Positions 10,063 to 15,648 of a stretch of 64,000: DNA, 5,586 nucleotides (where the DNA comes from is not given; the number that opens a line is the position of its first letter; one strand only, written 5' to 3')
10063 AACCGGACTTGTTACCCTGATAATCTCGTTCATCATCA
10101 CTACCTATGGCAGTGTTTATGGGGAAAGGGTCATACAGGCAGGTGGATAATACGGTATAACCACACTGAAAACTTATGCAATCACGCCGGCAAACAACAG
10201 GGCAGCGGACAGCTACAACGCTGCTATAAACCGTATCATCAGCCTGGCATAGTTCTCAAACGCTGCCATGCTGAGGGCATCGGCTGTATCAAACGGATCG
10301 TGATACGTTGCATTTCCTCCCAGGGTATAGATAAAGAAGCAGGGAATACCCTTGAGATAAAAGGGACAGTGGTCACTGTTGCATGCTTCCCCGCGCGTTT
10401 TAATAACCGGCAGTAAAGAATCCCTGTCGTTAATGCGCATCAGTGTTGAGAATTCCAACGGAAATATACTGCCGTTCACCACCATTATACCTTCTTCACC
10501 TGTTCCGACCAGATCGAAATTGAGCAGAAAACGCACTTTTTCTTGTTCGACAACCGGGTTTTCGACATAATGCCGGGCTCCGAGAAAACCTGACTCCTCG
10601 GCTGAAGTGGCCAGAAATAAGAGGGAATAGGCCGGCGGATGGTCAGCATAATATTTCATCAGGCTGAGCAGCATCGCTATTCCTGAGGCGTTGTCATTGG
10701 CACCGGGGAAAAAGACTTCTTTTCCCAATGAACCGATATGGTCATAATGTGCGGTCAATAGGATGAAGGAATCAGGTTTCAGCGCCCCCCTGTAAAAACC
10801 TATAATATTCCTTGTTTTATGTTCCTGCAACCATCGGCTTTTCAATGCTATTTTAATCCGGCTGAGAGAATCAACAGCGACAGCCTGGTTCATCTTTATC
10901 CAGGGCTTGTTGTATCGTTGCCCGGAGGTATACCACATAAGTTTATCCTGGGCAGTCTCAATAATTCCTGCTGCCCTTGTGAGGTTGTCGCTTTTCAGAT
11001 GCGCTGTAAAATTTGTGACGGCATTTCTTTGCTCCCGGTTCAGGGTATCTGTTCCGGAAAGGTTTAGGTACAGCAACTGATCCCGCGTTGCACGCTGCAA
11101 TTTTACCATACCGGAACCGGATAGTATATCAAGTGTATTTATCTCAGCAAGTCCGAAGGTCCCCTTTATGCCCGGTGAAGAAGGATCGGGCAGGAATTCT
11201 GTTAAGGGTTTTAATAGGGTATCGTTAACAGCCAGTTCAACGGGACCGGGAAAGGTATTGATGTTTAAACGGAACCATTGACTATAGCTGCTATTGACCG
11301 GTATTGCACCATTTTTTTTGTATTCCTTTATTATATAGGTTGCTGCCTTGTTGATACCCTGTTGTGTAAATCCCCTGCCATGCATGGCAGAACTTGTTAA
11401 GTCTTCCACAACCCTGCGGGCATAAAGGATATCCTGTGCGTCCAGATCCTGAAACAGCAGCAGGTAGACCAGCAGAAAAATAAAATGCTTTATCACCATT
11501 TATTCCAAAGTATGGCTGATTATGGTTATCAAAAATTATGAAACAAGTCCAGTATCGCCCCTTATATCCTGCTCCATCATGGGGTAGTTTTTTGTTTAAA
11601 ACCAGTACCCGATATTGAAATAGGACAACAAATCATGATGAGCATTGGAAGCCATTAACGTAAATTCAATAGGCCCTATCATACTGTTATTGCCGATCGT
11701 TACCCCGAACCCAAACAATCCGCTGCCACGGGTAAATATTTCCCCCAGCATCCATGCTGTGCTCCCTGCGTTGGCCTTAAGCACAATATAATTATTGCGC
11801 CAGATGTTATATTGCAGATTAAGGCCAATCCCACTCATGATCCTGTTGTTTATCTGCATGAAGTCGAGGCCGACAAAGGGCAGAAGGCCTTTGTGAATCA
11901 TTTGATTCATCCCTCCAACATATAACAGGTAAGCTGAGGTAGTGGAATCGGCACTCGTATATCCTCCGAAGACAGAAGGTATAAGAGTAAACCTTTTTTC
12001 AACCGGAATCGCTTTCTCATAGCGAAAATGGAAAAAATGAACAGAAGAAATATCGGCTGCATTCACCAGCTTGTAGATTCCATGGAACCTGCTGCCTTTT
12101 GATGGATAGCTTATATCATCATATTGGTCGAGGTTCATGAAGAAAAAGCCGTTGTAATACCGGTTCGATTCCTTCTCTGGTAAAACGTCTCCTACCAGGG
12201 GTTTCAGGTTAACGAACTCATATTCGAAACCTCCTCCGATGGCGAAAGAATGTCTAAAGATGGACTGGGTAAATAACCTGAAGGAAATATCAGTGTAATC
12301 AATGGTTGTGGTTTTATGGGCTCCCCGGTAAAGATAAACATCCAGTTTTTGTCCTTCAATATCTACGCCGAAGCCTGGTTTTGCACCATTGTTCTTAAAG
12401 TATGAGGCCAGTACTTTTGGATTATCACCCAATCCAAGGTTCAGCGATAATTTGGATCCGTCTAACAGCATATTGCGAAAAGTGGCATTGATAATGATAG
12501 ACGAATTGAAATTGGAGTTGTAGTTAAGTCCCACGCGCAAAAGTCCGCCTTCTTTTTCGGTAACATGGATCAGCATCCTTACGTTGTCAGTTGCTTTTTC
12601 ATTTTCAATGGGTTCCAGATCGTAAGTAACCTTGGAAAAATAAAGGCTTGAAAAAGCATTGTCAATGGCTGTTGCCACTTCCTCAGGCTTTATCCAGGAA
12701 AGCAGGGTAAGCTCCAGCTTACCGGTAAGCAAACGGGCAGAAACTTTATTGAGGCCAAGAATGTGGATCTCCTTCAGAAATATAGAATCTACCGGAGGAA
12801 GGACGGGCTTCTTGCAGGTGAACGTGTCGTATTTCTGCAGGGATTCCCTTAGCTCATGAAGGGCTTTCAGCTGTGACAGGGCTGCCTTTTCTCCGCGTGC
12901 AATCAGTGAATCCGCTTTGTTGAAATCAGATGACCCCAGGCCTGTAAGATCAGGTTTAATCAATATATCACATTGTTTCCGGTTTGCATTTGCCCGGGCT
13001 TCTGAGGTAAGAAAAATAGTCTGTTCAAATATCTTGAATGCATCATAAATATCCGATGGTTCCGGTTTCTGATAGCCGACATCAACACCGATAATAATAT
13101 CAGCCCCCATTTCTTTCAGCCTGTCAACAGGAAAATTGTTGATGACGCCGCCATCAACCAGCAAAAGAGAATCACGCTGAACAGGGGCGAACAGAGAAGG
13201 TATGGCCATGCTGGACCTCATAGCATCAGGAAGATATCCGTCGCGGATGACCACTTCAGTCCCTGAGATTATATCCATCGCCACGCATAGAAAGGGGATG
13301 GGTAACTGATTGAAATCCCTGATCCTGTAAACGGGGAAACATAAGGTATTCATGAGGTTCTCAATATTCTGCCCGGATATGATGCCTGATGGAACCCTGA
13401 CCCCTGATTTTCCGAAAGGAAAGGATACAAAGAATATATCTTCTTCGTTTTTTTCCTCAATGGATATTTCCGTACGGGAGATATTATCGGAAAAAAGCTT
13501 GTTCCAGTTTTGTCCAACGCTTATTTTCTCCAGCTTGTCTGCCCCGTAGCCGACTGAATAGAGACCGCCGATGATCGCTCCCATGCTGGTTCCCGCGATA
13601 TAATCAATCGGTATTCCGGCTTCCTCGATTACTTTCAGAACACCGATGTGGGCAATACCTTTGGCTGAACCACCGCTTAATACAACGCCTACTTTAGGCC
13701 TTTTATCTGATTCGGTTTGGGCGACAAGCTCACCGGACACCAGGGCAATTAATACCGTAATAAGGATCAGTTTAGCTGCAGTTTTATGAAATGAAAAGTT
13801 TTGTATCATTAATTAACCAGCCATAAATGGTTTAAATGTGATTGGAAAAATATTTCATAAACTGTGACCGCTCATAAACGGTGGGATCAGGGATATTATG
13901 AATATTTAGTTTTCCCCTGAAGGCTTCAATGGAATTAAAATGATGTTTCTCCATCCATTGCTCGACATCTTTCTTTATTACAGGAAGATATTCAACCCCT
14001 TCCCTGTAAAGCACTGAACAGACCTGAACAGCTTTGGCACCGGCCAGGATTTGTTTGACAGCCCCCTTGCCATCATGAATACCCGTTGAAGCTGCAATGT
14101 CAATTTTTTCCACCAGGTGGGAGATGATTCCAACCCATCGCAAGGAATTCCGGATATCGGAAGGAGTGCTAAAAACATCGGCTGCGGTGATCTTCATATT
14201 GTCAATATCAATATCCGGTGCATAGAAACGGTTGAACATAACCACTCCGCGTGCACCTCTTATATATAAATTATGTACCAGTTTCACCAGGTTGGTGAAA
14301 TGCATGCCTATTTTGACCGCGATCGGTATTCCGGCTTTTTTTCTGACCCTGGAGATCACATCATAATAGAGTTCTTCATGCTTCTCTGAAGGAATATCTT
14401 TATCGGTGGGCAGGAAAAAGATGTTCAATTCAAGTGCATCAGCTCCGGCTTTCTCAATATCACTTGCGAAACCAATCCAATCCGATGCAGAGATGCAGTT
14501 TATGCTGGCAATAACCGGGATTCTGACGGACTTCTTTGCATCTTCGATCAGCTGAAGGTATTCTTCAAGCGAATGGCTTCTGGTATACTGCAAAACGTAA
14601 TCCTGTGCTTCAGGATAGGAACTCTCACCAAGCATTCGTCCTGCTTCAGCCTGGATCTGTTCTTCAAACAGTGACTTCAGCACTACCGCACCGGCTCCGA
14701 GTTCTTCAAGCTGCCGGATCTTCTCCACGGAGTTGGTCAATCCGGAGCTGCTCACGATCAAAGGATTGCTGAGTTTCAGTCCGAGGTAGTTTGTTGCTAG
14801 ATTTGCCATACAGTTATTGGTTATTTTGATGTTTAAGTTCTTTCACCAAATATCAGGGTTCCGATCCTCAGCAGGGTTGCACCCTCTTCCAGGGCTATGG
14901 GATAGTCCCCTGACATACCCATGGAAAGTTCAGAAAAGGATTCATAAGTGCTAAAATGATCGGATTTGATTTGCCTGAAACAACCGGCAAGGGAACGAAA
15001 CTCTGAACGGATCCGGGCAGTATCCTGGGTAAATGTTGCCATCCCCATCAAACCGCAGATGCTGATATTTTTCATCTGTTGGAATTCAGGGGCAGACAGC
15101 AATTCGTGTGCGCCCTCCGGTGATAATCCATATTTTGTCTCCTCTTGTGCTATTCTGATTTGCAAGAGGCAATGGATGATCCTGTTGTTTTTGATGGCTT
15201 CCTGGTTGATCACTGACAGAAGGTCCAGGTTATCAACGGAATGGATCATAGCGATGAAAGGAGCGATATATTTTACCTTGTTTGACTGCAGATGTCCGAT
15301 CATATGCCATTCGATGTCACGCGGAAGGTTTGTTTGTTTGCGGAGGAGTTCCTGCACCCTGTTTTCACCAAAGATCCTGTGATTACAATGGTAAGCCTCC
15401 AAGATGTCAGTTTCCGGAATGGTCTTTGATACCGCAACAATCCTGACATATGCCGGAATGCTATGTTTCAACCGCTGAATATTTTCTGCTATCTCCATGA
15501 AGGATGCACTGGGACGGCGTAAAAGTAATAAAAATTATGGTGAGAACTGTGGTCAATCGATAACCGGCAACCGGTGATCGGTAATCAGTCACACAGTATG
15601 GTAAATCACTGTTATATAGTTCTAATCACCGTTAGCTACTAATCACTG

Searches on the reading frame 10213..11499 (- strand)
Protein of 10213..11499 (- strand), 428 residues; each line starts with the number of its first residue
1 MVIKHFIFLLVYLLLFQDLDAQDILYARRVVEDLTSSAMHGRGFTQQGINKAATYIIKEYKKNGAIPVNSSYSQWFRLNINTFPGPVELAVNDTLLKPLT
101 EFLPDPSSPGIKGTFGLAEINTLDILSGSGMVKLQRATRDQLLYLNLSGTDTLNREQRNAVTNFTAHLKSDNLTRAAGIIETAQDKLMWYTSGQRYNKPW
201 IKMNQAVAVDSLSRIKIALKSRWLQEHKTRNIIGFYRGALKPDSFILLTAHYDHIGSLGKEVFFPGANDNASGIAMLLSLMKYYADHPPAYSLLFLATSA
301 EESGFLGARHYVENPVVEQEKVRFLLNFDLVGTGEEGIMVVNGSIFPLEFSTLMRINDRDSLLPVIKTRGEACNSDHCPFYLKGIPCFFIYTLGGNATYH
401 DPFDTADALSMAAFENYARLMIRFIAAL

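Call 34: search_protein_families(library=pfam, proteins=[window:10213-11499:-], max_evalue=0.00001)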
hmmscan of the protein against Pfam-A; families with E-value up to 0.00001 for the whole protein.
window:10213-11499:- (428 aa): 2 families
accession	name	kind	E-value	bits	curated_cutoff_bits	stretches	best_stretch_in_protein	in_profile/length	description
PF04389.22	Peptidase_M28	-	1.1e-36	126.8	21.3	1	231-424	1-192/193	Peptidase family M28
PF01546.33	Peptidase_M20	-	6e-08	33.3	24.6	1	265-425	31-204/206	Peptidase family M20/M25/M40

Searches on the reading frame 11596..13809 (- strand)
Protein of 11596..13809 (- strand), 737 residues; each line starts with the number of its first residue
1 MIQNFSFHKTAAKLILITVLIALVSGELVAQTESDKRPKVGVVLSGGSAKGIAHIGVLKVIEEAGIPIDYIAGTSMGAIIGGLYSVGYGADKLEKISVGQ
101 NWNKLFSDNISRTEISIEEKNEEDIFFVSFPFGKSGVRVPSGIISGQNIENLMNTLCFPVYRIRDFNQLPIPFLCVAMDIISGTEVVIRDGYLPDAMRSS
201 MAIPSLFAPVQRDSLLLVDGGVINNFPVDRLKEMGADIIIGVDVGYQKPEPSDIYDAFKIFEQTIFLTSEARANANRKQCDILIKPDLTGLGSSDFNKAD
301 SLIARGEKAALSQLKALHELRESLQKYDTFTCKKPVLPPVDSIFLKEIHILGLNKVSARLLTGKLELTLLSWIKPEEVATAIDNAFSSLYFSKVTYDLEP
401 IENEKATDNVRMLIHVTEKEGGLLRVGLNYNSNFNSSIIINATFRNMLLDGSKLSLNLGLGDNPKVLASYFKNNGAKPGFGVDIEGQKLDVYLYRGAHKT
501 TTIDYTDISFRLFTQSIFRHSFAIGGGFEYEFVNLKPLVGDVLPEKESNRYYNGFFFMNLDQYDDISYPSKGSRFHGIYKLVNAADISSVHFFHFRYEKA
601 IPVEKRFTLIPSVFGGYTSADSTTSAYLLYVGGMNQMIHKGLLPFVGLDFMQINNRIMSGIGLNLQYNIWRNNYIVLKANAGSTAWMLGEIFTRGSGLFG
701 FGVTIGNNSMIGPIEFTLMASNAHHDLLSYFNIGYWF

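Call 34: search_protein_families(library=pfam, proteins=[window:11596-13809:-], max_evalue=0.00001)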
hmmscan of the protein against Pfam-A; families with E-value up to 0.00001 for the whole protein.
window:11596-13809:- (737 aa): 2 families
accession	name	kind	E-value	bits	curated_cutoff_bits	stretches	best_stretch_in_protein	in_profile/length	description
PF19143.6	Omp85_2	-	1.2e-36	127.3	23.1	1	416-737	7-351/351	OMP85 superfamily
PF01734.28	Patatin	-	6.7e-33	114.9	27.7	1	42-230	1-189/191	Patatin-like phospholipase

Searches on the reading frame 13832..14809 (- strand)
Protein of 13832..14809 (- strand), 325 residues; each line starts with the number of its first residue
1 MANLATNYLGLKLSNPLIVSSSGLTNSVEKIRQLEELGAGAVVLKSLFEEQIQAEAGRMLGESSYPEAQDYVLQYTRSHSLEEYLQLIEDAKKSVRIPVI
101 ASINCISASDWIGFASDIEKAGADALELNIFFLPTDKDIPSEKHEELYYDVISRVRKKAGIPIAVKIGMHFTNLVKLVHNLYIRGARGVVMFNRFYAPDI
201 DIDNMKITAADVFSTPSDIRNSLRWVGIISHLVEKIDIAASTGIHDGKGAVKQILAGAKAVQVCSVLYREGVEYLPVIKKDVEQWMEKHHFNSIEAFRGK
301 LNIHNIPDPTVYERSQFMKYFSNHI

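Call 34: search_protein_families(library=pfam, proteins=[window:13832-14809:-], max_evalue=0.00001)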
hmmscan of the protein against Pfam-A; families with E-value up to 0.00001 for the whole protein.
window:13832-14809:- (325 aa): 1 family
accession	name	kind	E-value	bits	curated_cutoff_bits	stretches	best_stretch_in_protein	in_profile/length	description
PF01180.27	DHO_dh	-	1e-17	64.7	27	1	4-286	2-291/291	Dihydroorotate dehydrogenase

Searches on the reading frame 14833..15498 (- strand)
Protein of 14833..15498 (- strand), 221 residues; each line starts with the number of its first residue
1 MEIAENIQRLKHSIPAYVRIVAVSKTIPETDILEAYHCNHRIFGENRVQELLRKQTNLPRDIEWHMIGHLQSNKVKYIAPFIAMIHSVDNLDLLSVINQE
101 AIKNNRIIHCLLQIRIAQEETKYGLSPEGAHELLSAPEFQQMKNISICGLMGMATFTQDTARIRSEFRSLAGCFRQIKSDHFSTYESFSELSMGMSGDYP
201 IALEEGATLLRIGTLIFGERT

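Call 34: search_protein_families(library=pfam, proteins=[window:14833-15498:-], max_evalue=0.00001)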
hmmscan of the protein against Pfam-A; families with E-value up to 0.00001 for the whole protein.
window:14833-15498:- (221 aa): 1 family
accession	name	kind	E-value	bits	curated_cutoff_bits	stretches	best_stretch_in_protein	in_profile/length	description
PF01168.26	Ala_racemase_N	-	6.7e-15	55.8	24.1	1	3-220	6-219/220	Alanine racemase, N-terminal domain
